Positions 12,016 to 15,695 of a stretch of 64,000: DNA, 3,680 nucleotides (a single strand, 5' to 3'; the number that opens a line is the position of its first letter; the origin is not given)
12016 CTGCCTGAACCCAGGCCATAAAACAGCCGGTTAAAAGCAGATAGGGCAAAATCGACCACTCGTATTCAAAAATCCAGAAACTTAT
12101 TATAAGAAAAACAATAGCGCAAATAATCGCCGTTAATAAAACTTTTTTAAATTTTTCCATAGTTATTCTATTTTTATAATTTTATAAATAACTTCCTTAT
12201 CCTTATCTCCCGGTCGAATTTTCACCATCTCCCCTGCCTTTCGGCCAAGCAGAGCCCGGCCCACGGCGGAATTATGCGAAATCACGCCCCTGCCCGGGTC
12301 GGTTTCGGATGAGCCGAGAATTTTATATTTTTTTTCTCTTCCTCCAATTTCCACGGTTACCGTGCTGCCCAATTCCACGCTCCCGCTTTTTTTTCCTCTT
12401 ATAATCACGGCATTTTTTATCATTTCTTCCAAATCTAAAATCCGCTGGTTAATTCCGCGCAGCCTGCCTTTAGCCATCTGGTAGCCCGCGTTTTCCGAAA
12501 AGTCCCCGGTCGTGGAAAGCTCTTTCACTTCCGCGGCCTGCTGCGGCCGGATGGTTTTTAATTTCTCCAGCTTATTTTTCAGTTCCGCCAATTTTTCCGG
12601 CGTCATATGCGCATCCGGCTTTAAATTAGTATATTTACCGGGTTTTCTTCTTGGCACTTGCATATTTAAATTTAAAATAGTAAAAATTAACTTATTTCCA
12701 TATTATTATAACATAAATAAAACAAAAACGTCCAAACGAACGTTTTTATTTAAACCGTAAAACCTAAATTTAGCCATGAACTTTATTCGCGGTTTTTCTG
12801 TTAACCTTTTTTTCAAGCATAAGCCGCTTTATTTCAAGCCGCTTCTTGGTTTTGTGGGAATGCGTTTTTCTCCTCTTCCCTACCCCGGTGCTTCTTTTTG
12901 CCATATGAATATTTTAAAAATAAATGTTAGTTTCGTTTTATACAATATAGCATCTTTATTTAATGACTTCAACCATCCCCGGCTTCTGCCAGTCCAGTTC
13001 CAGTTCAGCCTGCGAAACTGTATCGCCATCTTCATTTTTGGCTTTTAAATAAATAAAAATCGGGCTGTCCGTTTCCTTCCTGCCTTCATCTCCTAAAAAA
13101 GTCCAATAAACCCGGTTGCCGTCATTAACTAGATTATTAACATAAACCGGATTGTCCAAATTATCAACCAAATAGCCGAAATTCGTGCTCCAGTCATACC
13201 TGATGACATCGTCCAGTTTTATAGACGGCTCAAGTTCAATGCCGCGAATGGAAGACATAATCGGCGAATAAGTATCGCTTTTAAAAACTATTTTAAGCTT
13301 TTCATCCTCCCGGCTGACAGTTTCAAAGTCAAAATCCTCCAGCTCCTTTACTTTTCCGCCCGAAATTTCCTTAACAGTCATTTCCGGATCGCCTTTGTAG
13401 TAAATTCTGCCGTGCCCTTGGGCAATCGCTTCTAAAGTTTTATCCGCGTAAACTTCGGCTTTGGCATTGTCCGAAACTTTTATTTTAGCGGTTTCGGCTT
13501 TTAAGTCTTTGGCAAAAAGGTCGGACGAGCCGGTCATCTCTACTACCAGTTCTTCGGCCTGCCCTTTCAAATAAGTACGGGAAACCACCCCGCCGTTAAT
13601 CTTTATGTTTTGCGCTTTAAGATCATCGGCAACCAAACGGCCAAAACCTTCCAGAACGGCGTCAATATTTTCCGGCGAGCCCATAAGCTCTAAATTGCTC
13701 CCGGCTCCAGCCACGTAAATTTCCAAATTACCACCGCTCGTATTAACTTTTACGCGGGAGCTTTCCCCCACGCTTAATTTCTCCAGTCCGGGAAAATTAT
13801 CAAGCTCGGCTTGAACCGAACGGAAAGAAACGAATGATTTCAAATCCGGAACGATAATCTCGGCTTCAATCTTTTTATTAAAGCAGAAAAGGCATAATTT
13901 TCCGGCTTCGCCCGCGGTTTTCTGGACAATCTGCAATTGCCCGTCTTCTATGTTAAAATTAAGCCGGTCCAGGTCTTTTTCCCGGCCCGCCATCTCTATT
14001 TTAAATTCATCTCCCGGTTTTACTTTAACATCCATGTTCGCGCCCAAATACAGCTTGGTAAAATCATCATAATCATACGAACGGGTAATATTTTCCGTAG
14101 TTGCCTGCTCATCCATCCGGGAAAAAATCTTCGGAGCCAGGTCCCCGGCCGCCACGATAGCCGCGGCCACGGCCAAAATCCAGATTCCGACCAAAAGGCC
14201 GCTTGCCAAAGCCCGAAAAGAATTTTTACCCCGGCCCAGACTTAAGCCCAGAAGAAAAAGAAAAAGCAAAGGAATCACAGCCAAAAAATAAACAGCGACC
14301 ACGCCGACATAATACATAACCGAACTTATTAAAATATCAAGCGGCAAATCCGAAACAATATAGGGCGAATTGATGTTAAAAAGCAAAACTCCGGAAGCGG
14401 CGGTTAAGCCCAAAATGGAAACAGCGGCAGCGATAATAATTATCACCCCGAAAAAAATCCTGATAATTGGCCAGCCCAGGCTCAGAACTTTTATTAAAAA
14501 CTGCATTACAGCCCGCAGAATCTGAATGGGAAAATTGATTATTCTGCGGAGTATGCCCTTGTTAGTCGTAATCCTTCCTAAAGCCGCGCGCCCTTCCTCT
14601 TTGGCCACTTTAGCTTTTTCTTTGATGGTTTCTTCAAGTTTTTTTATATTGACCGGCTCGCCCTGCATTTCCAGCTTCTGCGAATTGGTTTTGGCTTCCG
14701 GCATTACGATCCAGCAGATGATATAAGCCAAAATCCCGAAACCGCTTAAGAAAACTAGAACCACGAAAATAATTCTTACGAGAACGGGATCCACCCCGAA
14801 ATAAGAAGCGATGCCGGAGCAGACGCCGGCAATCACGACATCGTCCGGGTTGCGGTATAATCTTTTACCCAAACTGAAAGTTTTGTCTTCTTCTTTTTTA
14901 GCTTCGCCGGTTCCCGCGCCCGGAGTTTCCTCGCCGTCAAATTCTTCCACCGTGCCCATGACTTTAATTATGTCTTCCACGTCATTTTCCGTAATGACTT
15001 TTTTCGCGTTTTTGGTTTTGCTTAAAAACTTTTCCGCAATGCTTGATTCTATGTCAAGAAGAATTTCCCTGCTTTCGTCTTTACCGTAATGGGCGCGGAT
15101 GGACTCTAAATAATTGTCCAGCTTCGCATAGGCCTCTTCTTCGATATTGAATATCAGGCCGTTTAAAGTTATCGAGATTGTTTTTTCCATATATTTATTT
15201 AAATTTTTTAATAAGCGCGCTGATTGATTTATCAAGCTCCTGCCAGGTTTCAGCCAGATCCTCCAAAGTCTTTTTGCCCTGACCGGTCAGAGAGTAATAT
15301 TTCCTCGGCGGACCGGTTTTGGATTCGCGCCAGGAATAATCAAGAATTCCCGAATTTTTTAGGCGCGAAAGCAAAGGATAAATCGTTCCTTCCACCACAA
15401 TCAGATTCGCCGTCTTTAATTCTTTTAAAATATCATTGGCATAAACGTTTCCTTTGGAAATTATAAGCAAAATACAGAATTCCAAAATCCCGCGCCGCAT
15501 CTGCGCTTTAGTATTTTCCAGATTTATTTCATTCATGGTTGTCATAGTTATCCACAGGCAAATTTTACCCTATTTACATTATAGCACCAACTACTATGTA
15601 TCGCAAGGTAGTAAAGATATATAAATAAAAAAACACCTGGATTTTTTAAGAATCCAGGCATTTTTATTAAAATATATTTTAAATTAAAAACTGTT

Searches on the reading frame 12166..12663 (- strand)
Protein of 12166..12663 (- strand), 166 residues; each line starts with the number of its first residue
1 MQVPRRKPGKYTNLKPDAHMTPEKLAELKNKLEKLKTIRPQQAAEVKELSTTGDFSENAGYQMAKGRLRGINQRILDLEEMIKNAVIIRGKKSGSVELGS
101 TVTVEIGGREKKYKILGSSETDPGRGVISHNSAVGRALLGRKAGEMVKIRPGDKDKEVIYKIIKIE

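Call 26: search_protein_families(library=pfam, proteins=[window:12166-12663:-], max_evalue=0.001)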
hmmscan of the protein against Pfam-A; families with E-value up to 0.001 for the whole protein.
window:12166-12663:- (166 aa): 2 families
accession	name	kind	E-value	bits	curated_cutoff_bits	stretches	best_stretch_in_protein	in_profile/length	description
PF03449.20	GreA_GreB_N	-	2e-18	66.8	24.5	1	20-87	3-71/71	Transcription elongation factor, N-terminal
PF01272.25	GreA_GreB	-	6.9e-18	64.8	26.9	1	93-166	3-76/77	Transcription elongation factor, GreA/GreB, C-term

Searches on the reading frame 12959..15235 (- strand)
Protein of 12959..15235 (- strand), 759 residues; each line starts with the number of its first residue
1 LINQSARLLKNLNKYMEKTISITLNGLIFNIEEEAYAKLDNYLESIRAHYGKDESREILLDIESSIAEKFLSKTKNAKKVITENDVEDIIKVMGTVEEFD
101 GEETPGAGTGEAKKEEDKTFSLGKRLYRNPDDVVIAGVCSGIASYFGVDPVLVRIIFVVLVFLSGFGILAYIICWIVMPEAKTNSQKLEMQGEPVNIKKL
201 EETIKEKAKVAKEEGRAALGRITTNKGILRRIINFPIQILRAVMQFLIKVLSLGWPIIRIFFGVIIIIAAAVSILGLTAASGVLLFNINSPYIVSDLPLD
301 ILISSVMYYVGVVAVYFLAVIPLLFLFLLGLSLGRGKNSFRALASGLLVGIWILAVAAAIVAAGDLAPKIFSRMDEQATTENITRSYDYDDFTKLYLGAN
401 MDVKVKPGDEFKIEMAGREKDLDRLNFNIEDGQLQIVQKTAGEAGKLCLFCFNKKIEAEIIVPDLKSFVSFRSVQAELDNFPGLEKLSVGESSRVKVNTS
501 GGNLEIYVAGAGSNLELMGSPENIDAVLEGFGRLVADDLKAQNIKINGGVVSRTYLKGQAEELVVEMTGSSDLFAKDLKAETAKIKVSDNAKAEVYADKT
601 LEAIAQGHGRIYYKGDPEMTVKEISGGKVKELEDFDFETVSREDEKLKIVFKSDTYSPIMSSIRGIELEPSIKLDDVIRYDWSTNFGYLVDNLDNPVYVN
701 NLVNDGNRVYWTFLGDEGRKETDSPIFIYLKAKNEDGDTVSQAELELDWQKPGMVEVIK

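Call 26: search_protein_families(library=pfam, proteins=[window:12959-15235:-], max_evalue=0.001)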
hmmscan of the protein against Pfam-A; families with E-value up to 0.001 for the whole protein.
window:12959-15235:- (759 aa): 3 families
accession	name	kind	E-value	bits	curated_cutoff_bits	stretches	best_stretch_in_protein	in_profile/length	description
PF10988.14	DUF2807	-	4e-32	111.9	24.2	2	391-547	1-150/181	Putative auto-transporter adhesin, head GIN domain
PF04024.17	PspC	-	1.9e-26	92.1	25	1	124-181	1-58/58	PspC domain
PF22571.1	LiaI-LiaF-TM_PspC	-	5.3e-10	39.6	27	1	238-365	7-137/142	PspC transmembrane region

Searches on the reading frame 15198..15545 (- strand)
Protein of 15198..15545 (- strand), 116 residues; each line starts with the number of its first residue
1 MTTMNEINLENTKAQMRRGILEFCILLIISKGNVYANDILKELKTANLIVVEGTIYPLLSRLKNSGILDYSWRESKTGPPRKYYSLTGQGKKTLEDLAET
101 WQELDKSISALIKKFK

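Call 26: search_protein_families(library=pfam, proteins=[window:15198-15545:-], max_evalue=0.001)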
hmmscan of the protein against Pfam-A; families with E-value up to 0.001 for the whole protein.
window:15198-15545:- (116 aa): 1 family
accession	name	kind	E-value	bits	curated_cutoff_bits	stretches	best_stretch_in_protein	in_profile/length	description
PF03551.20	PadR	-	5.2e-18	65.3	27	1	25-95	1-74/75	Transcriptional regulator PadR-like family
